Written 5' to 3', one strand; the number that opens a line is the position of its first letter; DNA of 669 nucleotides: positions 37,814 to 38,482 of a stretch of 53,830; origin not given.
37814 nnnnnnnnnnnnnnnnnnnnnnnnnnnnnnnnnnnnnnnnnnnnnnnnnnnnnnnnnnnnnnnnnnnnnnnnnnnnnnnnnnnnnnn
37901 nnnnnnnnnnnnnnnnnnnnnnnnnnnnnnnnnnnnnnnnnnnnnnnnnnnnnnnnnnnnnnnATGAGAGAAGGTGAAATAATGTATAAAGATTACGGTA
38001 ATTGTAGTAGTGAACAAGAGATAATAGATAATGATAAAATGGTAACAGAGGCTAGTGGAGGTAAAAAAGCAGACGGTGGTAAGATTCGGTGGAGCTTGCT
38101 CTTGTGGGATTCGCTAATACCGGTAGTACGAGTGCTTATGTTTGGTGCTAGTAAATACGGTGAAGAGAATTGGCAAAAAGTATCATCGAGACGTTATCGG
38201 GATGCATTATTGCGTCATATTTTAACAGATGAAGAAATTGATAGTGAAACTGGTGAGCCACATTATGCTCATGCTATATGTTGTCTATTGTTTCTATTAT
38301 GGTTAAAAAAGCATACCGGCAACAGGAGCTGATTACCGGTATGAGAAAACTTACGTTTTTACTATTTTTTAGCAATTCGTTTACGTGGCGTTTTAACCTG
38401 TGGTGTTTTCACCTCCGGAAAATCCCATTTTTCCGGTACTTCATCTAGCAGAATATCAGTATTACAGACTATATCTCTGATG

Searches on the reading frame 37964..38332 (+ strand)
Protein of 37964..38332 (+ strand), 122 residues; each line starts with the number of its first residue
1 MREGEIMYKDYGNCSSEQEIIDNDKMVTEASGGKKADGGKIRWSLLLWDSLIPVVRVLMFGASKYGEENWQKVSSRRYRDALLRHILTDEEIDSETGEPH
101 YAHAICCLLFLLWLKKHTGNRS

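Call 87: search_protein_families(library=pfam, proteins=[window:37964-38332:+], max_evalue=0.01)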
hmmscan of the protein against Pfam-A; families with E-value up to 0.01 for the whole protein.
window:37964-38332:+ (122 aa): 1 family
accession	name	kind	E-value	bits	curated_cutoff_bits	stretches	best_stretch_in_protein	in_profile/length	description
PF18909.5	dGTP_diPhyd_N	-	1.5e-26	92.6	27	1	32-117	3-92/99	dATP/dGTP diphosphohydrolase, N-terminal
